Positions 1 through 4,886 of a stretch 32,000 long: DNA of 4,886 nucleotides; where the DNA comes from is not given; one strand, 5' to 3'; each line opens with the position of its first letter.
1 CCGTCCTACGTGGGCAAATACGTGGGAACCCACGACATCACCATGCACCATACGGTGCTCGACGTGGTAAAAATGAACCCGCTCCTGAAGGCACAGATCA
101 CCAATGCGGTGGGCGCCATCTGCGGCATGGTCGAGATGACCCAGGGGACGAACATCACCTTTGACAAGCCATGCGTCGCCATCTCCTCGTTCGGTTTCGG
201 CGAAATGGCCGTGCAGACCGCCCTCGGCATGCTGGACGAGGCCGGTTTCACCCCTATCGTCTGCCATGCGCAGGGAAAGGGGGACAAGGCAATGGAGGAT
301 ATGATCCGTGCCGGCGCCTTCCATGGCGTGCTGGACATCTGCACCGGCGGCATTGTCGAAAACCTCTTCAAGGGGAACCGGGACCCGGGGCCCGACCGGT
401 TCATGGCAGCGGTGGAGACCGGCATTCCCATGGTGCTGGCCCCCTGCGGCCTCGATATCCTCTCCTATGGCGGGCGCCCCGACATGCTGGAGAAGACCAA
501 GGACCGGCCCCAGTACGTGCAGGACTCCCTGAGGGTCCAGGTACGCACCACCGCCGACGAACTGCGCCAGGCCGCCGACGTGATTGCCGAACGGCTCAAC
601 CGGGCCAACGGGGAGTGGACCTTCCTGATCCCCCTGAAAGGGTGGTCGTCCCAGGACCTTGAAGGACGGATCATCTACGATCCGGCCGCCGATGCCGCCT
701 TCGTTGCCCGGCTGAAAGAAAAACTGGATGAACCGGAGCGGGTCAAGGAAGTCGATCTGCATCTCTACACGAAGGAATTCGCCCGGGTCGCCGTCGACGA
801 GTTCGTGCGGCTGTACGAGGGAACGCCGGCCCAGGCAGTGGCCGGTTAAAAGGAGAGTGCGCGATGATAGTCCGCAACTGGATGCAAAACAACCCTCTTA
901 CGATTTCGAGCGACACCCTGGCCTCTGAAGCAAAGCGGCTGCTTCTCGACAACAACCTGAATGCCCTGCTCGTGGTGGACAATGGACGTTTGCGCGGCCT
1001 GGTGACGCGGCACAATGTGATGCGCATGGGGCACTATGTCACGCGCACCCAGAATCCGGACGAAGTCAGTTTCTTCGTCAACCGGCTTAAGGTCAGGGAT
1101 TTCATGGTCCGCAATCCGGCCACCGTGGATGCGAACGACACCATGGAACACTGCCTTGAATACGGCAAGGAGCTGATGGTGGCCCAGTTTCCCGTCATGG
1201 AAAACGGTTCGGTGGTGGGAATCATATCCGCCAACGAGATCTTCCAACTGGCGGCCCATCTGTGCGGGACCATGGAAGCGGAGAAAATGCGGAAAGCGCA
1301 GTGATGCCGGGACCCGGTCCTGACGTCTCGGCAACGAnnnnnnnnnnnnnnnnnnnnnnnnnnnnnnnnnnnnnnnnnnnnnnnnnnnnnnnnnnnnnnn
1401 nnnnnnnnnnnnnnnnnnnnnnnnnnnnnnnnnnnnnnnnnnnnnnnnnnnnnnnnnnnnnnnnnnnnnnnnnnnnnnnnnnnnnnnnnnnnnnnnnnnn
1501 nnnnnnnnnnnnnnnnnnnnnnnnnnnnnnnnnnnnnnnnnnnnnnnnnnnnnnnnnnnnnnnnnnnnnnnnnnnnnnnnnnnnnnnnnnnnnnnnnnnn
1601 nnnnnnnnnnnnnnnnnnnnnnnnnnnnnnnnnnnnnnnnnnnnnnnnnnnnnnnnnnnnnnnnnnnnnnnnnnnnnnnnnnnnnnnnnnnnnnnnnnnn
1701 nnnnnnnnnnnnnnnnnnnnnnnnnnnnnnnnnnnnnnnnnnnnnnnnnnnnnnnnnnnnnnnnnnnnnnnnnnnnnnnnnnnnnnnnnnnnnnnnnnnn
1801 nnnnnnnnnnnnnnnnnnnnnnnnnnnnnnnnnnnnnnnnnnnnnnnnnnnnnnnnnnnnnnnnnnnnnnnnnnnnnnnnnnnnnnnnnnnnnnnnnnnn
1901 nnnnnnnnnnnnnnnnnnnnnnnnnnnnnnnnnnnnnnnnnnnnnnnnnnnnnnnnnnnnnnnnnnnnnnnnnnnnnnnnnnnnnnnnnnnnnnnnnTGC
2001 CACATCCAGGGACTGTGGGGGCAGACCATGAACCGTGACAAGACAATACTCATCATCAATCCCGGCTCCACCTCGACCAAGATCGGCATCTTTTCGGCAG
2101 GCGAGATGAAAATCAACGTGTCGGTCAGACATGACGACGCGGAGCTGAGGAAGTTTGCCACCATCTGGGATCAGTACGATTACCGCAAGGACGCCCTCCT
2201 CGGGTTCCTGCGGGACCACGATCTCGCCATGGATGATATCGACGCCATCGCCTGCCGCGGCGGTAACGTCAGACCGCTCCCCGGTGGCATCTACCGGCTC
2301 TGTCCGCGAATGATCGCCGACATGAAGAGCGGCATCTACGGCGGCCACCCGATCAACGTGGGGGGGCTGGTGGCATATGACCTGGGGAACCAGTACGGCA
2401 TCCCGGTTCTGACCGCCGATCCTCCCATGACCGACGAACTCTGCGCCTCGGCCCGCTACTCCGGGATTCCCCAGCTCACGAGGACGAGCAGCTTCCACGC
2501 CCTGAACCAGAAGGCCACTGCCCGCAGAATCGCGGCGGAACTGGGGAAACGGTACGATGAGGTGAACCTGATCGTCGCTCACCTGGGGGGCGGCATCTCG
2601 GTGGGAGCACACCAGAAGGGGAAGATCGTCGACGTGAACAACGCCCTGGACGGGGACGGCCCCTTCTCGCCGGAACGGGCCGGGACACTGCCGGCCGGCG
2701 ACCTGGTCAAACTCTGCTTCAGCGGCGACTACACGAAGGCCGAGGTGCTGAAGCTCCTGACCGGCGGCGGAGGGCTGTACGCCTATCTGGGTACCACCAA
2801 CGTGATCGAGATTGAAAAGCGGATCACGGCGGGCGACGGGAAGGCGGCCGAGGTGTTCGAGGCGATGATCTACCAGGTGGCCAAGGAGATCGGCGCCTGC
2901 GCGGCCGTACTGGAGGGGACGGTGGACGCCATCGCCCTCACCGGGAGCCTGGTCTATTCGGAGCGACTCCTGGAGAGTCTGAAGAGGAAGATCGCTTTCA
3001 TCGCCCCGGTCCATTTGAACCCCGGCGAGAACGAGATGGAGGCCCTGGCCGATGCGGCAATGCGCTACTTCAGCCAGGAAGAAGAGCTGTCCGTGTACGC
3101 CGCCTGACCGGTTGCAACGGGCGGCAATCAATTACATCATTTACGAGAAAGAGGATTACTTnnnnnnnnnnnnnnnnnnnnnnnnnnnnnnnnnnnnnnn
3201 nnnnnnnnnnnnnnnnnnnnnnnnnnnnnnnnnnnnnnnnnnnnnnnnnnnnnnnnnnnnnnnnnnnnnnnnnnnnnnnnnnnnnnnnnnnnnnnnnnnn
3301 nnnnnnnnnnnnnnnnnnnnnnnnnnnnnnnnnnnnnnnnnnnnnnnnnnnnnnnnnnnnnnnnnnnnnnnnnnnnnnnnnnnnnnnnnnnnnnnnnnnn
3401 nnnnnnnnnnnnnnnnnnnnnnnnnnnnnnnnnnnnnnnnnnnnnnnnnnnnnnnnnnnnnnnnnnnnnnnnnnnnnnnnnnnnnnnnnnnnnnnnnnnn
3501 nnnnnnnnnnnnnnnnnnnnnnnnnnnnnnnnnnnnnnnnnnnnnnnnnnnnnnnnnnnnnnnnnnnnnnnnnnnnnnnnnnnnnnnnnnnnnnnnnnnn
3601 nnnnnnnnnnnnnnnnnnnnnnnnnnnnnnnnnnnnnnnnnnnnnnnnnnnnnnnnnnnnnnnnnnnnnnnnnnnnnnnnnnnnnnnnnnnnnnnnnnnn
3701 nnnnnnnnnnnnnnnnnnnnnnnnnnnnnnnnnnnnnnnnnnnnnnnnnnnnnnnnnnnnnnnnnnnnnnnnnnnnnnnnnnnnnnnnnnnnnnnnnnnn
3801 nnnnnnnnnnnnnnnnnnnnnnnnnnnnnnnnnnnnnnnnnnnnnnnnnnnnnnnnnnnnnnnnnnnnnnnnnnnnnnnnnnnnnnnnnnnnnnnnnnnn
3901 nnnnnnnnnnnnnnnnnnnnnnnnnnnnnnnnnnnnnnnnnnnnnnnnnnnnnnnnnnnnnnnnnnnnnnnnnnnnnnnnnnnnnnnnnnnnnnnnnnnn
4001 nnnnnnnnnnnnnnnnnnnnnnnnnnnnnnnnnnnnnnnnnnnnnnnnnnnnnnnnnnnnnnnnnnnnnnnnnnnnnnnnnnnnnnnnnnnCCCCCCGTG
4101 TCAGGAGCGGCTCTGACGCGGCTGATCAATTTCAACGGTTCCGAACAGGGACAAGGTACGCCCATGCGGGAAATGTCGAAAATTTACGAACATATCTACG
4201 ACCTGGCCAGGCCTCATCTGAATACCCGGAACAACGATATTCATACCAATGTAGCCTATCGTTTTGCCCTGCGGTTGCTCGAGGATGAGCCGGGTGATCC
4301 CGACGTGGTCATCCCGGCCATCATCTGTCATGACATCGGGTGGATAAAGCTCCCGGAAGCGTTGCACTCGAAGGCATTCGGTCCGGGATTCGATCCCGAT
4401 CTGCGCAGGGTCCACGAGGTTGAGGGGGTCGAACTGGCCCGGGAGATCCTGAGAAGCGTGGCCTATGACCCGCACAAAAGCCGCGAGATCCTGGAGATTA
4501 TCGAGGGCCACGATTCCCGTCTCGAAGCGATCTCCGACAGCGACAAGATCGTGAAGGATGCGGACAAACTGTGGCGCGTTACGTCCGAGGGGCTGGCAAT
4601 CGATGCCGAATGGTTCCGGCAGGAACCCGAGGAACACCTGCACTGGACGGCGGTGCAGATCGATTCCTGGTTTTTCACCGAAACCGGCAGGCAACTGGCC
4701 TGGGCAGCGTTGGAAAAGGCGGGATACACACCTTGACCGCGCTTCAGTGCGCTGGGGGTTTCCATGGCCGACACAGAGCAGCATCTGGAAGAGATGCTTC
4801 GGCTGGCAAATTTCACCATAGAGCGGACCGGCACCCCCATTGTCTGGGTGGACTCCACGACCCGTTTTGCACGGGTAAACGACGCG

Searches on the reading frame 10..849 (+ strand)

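Call 5: search_protein_families(library=pfam, proteins=[window:10-849:+], max_evalue=0.001)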
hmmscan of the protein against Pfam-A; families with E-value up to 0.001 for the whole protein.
window:10-849:+ (279 aa): 2 families
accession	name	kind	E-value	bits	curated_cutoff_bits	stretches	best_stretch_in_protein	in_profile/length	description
PF23189.1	UPF0261_C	-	1.3e-67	227.7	27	1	53-268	1-217/218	Uncharacterised protein family (UPF0261) C-terminal domain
PF06792.17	UPF0261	-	5.8e-11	43.1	27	1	2-45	132-175/176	Uncharacterised protein family (UPF0261) N-terminal domain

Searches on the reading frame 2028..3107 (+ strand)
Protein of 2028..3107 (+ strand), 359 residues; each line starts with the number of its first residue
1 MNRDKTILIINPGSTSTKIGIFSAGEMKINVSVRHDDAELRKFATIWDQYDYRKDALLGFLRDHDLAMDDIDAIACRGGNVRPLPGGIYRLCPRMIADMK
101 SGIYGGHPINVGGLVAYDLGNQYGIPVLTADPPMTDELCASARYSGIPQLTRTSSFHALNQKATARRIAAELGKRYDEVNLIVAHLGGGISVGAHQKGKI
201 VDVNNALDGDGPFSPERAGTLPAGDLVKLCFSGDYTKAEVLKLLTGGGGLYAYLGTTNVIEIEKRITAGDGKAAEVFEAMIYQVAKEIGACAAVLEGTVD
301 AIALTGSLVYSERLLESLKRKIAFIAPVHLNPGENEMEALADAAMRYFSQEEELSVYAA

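Call 5: search_protein_families(library=pfam, proteins=[window:2028-3107:+], max_evalue=0.001)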
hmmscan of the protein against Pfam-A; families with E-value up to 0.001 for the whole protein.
window:2028-3107:+ (359 aa): 1 family
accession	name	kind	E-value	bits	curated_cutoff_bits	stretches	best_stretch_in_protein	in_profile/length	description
PF00871.23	Acetate_kinase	-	4.8e-17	62.1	22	1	152-307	173-331/392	Acetokinase family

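Call 36: search_protein_families(library=ncbifam, proteins=[window:2028-3107:+], max_evalue=0.001)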
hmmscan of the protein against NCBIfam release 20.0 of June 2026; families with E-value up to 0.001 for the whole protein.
window:2028-3107:+ (359 aa): 8 families
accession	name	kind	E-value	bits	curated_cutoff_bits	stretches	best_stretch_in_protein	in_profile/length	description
NF002834.0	PRK03011.1-5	subfamily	1.7e-146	487.9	222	1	5-358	3-356/357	butyrate kinase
TIGR02707.1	butyr_kinase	equivalog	1e-138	462.2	289.1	1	6-353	1-348/351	butyrate kinase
TIGR00016.1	ackA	subfamily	3e-19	69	293.4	1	152-308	180-338/405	acetate/propionate family kinase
NF005462.0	PRK07058.1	equivalog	6.7e-12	45.1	486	1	155-306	178-326/396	acetate/propionate family kinase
NF009045.0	PRK12379.1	equivalog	1.1e-11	44.1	580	1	152-335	170-354/402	propionate kinase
NF009099.0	PRK12440.1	equivalog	7.6e-10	38.3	693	1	152-308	174-330/397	acetate/propionate family kinase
NF009063.0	PRK12397.1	equivalog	6e-06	25.2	659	1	152-309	174-332/404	acetate/propionate family kinase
NF005520.0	PRK07157.1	equivalog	0.00011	21.5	561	0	155-348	177-370/400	acetate kinase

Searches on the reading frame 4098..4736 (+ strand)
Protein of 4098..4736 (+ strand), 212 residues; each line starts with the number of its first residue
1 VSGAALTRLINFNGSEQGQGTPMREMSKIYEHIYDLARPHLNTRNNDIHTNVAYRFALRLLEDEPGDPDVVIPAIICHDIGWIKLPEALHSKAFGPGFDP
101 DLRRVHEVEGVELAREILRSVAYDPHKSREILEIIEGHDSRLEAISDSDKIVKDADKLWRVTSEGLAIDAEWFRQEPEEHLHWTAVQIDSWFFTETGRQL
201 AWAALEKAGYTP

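Call 5: search_protein_families(library=pfam, proteins=[window:4098-4736:+], max_evalue=0.001)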
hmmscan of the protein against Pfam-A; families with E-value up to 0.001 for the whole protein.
window:4098-4736:+ (212 aa): 1 family
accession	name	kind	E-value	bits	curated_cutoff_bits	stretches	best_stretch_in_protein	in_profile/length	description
PF01966.28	HD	-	1.2e-09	38.9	22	1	53-158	8-113/116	HD domain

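Call 36: search_protein_families(library=ncbifam, proteins=[window:4098-4736:+], max_evalue=0.001)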
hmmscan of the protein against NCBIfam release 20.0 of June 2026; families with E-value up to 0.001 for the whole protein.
window:4098-4736:+ (212 aa): 0 families
